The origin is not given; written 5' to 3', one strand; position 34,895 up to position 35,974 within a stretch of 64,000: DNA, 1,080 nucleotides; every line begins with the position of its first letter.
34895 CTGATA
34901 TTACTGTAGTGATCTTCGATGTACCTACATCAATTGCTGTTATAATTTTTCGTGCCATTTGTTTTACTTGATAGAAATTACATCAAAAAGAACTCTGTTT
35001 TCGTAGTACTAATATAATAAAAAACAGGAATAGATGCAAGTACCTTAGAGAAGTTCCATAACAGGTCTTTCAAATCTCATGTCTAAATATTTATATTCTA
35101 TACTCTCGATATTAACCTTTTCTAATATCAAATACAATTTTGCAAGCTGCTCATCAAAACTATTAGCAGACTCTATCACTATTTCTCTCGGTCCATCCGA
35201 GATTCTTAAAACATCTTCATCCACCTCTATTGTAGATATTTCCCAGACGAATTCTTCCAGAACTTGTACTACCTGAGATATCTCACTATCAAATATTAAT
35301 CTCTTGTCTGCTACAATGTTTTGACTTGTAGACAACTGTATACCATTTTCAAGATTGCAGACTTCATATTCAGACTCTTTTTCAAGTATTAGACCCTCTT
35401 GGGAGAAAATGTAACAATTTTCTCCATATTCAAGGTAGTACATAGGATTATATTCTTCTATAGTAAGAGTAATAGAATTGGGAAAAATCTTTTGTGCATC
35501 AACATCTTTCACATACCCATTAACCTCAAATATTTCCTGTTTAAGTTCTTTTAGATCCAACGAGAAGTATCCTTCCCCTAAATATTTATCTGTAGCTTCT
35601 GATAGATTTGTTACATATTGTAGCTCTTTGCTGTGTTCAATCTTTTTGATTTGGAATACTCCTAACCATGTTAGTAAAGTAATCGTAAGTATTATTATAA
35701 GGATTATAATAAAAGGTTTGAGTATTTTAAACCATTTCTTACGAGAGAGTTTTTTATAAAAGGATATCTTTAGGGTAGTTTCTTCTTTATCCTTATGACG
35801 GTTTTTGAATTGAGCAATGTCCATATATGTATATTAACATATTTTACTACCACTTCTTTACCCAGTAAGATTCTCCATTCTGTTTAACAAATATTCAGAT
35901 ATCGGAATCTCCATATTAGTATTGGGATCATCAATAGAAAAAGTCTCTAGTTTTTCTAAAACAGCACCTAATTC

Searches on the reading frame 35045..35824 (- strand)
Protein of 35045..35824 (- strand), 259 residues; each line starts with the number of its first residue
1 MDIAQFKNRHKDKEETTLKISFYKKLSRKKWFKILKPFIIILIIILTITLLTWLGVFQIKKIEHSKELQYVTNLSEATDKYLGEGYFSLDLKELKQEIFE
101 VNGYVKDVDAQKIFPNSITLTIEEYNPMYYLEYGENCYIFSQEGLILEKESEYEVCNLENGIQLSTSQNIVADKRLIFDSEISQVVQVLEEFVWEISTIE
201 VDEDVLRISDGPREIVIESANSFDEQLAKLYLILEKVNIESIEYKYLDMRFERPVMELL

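Call 61: search_protein_families(library=pfam, proteins=[window:35045-35824:-], max_evalue=0.00001)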
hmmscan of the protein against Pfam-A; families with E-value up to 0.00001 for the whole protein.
window:35045-35824:- (259 aa): 1 family
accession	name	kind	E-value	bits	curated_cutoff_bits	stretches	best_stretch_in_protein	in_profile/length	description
PF08478.15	POTRA_1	-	4e-07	30.7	23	1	76-125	21-69/69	POTRA domain, FtsQ-type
